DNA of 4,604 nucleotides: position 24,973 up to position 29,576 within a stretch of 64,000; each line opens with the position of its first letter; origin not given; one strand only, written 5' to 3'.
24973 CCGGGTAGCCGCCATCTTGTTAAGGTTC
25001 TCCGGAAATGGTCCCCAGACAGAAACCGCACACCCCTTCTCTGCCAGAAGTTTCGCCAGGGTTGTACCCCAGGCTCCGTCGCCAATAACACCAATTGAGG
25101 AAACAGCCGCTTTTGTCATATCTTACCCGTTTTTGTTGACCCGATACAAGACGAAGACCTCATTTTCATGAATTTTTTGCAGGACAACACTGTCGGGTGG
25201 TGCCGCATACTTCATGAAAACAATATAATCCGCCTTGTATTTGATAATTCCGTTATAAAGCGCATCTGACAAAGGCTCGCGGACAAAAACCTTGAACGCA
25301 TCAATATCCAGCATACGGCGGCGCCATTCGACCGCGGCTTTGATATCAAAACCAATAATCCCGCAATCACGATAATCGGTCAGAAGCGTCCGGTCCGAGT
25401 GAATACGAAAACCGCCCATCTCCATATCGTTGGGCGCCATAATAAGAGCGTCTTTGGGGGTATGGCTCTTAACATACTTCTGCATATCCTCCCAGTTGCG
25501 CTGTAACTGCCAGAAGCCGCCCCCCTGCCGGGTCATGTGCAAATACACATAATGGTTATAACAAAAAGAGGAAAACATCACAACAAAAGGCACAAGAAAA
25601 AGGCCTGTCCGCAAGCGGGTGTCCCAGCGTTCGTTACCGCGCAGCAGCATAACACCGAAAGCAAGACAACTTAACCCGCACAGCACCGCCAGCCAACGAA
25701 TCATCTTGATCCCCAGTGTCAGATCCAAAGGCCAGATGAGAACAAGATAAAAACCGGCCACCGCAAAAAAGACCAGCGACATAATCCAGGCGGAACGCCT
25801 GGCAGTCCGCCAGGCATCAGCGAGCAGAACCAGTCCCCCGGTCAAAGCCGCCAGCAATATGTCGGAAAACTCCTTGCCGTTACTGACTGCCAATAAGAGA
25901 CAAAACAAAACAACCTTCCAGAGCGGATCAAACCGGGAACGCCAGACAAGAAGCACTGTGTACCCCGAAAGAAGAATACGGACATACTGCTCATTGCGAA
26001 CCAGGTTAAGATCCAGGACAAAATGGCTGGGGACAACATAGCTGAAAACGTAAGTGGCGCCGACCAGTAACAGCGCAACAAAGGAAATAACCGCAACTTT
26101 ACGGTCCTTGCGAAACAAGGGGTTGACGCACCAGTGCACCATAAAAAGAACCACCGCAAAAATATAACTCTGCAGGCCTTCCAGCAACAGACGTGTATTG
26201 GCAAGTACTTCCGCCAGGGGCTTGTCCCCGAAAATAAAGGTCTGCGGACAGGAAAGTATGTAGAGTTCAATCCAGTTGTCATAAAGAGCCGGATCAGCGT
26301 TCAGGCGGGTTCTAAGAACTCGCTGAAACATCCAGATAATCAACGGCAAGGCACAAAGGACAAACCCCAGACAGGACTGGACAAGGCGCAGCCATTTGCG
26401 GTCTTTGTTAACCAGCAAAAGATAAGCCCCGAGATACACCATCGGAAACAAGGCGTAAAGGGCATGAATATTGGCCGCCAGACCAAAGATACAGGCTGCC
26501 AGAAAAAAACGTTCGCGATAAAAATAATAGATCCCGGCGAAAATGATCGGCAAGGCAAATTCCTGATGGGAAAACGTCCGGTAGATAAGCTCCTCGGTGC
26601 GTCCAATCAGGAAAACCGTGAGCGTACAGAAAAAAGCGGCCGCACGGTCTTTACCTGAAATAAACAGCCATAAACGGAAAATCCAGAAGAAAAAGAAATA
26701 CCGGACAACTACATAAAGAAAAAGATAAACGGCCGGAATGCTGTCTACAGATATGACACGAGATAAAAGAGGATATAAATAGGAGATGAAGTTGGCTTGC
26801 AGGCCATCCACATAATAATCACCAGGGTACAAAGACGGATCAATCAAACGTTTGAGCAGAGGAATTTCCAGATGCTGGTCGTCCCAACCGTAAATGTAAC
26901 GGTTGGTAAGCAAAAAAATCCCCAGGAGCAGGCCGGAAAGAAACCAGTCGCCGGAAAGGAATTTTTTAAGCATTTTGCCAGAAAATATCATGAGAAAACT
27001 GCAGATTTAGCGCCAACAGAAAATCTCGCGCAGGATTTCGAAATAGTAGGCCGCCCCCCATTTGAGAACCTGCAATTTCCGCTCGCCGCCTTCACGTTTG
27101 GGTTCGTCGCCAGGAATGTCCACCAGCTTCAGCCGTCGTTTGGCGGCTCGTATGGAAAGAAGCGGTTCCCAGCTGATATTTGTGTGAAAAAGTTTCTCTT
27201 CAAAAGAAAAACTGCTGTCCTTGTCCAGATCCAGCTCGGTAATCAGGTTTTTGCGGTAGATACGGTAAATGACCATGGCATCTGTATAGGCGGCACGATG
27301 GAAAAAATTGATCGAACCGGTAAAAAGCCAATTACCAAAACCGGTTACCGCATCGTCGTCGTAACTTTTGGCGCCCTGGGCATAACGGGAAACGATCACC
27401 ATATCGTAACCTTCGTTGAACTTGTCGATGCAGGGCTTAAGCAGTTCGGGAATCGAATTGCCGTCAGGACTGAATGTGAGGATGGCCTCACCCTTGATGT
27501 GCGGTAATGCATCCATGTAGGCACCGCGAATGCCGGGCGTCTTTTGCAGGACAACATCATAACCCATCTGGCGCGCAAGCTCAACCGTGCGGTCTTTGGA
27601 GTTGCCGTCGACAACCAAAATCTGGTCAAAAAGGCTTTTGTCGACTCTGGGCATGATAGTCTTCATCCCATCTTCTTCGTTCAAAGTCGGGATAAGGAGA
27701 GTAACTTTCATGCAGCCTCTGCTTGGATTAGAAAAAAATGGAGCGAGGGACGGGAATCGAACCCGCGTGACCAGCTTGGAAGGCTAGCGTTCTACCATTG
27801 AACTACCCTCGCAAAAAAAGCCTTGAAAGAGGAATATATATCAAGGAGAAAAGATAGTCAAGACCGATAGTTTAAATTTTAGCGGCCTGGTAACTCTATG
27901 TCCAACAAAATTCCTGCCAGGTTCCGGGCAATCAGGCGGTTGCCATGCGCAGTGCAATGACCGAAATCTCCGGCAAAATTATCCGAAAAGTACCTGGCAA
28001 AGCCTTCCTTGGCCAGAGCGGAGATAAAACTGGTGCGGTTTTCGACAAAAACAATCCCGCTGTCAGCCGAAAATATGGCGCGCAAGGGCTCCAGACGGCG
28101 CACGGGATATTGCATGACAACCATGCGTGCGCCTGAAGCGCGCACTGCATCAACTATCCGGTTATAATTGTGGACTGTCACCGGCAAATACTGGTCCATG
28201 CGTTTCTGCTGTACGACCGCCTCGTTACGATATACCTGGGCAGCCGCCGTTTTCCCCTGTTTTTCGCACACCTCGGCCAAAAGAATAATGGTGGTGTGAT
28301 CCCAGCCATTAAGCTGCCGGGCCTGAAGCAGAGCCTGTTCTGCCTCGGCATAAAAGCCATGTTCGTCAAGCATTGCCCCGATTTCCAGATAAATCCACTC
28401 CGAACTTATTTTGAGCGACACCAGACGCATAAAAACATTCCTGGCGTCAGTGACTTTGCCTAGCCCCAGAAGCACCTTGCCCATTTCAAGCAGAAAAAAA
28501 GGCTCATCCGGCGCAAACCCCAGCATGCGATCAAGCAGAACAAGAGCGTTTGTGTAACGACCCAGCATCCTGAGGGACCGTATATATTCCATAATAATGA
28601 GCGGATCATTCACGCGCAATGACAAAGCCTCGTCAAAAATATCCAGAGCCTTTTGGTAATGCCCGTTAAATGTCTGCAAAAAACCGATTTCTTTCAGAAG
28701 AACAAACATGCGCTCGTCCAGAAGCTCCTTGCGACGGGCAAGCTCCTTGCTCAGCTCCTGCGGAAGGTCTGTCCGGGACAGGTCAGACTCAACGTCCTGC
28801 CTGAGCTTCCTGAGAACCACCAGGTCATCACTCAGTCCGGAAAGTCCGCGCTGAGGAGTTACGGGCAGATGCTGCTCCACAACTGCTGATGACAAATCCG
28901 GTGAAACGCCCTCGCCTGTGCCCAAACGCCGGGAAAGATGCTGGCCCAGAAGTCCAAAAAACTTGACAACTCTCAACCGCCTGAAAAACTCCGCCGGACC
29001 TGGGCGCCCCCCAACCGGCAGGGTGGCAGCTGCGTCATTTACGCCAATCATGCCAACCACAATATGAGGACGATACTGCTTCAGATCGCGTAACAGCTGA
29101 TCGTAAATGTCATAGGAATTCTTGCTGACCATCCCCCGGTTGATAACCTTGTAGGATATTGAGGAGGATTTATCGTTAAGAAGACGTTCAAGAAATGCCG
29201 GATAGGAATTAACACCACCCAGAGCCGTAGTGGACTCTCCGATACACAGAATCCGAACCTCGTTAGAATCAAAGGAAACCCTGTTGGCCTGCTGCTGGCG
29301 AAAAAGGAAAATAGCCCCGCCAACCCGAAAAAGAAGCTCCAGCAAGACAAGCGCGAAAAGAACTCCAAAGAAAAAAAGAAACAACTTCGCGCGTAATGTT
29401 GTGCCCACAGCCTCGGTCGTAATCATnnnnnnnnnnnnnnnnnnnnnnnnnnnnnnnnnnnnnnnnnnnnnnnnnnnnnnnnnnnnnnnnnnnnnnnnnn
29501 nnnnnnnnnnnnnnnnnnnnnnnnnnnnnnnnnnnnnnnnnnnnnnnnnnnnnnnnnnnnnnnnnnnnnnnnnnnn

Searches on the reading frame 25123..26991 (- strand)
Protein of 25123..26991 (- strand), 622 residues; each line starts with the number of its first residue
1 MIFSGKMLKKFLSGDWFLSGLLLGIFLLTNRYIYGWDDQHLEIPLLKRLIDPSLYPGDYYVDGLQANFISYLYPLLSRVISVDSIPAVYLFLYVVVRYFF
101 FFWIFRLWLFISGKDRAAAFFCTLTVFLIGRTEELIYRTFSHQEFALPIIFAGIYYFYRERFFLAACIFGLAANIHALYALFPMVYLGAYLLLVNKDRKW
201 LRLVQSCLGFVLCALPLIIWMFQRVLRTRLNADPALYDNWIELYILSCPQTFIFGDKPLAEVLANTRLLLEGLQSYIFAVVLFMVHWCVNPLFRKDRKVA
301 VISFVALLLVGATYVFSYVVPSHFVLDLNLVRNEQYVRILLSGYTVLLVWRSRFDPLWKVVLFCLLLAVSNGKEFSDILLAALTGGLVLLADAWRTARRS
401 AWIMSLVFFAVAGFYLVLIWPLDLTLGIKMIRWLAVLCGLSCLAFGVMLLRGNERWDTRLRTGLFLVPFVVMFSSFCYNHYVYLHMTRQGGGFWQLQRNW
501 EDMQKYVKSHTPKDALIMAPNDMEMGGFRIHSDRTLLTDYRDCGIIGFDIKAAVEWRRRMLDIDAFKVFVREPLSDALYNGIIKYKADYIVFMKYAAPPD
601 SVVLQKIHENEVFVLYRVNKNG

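Call 79: search_protein_families(library=pfam, proteins=[window:25123-26991:-], max_evalue=0.00001)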
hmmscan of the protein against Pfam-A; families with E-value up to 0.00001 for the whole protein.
window:25123-26991:- (622 aa): 1 family
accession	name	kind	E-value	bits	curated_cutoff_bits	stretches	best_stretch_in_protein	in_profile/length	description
PF20604.3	DUF6798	-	3.9e-10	39.7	26.9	1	499-563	2-61/61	Domain of unknown function (DUF6798)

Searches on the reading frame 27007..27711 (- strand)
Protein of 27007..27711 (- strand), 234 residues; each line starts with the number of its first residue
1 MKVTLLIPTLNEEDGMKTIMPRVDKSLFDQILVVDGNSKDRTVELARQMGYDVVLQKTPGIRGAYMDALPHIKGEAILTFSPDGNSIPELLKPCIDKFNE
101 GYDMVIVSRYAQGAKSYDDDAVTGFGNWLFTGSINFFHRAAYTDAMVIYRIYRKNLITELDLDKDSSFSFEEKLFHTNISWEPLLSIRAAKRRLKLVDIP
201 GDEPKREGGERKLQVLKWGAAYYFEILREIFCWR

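Call 79: search_protein_families(library=pfam, proteins=[window:27007-27711:-], max_evalue=0.00001)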
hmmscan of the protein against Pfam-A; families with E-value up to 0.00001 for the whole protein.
window:27007-27711:- (234 aa): 1 family
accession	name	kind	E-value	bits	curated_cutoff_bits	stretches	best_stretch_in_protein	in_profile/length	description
PF00535.33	Glycos_transf_2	-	5.2e-15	56.2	23.3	1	5-147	2-154/168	Glycosyl transferase family 2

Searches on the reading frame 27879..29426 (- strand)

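Call 79: search_protein_families(library=pfam, proteins=[window:27879-29426:-], max_evalue=0.00001)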
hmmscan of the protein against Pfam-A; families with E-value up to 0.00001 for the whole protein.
window:27879-29426:- (515 aa): 6 families
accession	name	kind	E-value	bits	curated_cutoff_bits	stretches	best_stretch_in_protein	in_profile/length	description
PF13428.12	TPR_14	-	5.3e-11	42.5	23.5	0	279-317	5-43/44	Tetratricopeptide repeat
PF13472.12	Lipase_GDSL_2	-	1.3e-09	39.3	32.9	1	61-137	1-80/178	GDSL-like Lipase/Acylhydrolase family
PF14559.12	TPR_19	-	1.3e-09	38.7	25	0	254-308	4-58/68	Tetratricopeptide repeat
PF07719.23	TPR_2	-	6.5e-09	35.7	27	0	247-270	7-30/34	Tetratricopeptide repeat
PF25182.1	NonGDSL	-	4.4e-06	26.6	80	0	54-138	25-113/220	Non-GDSL lipase-like family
PF13432.12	TPR_16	-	5.7e-06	27.1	32.7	0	254-309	10-65/65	Tetratricopeptide repeat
